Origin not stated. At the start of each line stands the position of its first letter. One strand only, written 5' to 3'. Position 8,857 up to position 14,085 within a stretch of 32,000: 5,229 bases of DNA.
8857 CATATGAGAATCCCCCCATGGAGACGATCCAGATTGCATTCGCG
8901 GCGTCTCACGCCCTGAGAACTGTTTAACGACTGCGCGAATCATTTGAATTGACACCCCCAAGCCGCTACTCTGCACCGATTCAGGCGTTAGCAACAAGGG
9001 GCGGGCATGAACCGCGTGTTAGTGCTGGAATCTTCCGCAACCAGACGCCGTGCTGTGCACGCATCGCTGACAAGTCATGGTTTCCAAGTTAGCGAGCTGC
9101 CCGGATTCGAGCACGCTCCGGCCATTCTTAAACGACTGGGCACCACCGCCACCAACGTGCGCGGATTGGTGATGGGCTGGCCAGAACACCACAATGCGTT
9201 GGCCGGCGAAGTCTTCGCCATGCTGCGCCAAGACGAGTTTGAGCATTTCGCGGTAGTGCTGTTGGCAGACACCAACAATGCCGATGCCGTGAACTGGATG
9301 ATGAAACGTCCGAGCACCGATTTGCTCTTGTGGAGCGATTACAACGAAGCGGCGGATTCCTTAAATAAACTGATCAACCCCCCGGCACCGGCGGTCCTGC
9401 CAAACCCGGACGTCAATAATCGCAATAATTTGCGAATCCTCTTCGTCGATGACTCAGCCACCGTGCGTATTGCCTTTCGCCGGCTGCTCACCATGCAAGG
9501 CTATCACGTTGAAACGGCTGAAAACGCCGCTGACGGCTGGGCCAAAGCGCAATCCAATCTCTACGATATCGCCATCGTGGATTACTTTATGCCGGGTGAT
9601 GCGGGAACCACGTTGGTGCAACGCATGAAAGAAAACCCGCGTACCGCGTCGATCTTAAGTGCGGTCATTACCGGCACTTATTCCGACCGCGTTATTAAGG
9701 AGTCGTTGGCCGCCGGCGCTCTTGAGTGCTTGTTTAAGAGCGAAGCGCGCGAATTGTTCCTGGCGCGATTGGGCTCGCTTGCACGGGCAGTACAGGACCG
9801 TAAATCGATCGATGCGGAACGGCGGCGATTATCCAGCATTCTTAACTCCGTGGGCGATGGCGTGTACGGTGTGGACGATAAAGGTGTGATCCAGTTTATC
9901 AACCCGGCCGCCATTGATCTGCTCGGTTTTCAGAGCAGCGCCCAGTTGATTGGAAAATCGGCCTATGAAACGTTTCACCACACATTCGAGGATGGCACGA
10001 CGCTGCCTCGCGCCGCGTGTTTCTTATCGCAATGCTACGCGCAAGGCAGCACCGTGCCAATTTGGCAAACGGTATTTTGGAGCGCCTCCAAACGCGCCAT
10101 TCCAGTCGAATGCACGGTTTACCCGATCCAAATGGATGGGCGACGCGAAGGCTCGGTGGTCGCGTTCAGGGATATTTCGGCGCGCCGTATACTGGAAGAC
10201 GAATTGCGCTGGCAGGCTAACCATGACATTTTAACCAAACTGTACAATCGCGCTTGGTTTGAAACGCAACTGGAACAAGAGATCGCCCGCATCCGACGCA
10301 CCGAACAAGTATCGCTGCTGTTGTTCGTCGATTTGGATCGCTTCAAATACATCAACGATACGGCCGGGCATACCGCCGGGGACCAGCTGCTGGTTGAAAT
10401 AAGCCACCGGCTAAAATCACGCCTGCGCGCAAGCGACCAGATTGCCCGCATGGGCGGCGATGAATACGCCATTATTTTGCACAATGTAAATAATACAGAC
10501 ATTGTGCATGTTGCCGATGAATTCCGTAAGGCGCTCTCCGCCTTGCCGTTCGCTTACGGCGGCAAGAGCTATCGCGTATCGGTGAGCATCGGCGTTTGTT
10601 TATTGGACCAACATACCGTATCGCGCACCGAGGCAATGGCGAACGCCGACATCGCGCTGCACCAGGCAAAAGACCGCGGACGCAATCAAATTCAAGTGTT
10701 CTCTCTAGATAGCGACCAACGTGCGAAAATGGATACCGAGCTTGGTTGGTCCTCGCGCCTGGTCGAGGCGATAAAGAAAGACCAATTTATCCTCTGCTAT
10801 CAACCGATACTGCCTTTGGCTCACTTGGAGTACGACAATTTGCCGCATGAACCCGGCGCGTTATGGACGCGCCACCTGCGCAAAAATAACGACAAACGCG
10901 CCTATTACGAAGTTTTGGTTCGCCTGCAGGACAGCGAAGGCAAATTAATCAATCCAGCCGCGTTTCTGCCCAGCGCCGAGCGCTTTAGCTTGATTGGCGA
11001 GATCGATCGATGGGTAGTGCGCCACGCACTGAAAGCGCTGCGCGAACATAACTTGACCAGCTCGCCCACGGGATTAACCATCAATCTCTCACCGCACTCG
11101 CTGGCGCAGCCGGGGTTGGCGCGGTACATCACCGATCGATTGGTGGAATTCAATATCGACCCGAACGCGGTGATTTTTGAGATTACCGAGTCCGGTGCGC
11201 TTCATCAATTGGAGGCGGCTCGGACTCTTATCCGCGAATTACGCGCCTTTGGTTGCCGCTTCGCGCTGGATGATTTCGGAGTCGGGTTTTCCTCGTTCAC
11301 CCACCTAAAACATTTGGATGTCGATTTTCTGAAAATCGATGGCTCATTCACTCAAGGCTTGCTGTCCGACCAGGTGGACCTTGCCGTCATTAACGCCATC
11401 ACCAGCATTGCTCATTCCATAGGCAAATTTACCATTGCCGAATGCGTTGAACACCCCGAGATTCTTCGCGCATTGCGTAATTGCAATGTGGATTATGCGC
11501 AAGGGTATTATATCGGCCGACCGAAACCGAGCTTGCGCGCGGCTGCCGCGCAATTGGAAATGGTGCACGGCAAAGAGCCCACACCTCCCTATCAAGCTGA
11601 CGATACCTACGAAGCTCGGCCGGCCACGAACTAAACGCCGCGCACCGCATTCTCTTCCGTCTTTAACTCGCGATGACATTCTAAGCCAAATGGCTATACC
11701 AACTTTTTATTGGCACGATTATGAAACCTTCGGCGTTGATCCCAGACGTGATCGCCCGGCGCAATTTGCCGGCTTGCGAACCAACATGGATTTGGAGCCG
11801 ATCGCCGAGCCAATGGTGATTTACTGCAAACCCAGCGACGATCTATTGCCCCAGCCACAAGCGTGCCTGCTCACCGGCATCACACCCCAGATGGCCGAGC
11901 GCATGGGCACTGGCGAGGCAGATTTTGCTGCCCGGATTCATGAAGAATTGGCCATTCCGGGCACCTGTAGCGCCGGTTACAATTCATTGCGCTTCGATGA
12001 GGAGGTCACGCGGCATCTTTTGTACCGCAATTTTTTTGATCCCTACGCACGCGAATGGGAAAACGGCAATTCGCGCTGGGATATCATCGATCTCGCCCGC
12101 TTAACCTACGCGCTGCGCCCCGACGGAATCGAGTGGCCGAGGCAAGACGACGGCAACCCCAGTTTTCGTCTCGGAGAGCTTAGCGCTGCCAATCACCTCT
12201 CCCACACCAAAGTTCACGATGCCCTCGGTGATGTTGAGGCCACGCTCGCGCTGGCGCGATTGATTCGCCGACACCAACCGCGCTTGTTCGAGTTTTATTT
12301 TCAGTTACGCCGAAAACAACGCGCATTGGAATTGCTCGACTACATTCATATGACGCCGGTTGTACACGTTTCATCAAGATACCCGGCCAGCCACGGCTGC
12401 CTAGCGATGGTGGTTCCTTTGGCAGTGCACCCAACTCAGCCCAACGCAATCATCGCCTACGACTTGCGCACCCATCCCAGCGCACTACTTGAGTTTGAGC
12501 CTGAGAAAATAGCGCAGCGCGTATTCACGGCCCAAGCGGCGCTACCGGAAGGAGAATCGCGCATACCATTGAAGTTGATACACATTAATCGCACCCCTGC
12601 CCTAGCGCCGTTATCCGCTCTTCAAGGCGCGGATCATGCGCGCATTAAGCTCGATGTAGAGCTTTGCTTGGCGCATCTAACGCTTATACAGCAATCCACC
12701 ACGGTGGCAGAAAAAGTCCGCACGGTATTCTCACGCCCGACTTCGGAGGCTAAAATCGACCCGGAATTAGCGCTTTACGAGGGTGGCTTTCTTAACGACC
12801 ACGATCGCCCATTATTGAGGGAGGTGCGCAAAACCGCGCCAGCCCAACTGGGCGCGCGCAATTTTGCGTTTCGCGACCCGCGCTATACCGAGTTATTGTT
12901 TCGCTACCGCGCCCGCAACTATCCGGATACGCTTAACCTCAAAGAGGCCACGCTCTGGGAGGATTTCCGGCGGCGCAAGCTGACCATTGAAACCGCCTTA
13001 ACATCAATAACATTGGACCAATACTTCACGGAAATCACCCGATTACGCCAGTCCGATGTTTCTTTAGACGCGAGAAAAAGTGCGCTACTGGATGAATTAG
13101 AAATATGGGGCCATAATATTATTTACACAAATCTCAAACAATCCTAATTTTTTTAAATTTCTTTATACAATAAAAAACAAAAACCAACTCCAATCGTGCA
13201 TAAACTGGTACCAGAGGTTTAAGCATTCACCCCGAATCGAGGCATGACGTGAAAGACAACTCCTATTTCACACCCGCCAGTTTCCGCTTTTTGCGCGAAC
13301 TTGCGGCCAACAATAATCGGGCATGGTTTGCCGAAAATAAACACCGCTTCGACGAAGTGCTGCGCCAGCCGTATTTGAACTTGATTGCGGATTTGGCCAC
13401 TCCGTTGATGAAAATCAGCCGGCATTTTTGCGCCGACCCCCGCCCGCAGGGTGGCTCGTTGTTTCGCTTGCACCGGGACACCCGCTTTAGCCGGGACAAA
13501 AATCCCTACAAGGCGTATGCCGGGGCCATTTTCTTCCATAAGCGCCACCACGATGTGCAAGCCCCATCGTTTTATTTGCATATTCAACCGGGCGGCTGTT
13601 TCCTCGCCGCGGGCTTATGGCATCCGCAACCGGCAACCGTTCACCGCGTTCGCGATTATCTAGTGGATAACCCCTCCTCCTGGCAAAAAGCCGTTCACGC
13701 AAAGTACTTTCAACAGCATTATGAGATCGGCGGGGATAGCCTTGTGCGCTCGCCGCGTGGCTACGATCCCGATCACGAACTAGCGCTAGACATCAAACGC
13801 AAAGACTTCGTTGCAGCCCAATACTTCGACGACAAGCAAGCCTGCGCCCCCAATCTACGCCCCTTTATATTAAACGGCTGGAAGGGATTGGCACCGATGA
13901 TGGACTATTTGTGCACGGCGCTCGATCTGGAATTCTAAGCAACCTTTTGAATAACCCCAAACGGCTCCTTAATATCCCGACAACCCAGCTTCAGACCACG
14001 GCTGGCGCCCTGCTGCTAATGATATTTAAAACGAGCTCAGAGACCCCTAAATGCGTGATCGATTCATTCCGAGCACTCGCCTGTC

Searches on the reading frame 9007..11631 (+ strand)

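Call 42: search_protein_families(library=pfam, proteins=[window:9007-11631:+], max_evalue=0.00001)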
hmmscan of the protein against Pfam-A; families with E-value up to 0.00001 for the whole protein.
window:9007-11631:+ (875 aa): 7 families
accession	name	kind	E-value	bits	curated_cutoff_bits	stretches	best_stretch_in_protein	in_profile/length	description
PF00563.25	EAL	-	3.7e-65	220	31.3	1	628-839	25-236/236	EAL domain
PF00990.26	GGDEF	-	2.2e-43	148.3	23.8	1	404-561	1-161/161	Diguanylate cyclase, GGDEF domain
PF00072.30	Response_reg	-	1.4e-17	64.3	30.2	1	144-253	1-108/111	Response regulator receiver domain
PF00989.32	PAS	-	1.2e-12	48.3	22.6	1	274-390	2-113/113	PAS fold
PF13426.13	PAS_9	-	1.8e-10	41.5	27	1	284-391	2-102/103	PAS domain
PF08448.16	PAS_4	-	2.3e-08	34.6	23.1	1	279-394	1-109/110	PAS fold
PF13188.13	PAS_8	-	7.2e-06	26.2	21.8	0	273-323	1-50/65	PAS domain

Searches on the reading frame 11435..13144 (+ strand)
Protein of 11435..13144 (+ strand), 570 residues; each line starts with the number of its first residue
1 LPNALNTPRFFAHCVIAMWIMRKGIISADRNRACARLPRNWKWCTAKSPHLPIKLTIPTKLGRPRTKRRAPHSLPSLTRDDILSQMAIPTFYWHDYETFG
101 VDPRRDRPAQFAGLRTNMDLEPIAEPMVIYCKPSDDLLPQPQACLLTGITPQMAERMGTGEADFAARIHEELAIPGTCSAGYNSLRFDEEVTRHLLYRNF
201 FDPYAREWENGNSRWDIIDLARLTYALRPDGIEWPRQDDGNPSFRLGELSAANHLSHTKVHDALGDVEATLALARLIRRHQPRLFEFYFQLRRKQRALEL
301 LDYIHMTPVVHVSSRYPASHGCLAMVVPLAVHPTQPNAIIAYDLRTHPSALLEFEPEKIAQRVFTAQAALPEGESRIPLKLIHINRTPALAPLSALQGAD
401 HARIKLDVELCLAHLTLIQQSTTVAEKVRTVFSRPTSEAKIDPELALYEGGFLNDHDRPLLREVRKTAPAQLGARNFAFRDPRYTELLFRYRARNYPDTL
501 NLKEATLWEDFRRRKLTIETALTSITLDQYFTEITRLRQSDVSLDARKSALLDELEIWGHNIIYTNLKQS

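Call 42: search_protein_families(library=pfam, proteins=[window:11435-13144:+], max_evalue=0.00001)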
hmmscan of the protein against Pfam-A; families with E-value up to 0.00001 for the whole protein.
window:11435-13144:+ (570 aa): 2 families
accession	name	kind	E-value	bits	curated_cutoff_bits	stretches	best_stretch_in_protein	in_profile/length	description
PF08411.15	Exonuc_X-T_C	-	3e-90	302.5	27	1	292-560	1-268/269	Exonuclease C-terminal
PF00929.31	RNase_T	-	3.5e-21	76.9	24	1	93-273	2-163/164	Exonuclease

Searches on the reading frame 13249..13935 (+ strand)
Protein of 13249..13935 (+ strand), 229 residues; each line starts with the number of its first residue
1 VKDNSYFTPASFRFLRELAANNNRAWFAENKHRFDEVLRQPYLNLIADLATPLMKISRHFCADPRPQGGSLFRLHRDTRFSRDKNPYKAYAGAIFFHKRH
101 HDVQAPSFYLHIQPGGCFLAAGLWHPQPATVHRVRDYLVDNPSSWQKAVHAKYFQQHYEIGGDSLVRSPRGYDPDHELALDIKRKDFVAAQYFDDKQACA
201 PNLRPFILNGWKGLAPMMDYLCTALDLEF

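Call 42: search_protein_families(library=pfam, proteins=[window:13249-13935:+], max_evalue=0.00001)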
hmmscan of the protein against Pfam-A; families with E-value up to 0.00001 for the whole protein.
window:13249-13935:+ (229 aa): 1 family
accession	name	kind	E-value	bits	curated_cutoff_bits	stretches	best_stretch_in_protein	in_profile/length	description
PF09365.15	DUF2461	-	6.3e-61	206.3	22.8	1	11-220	2-208/208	Conserved hypothetical protein (DUF2461)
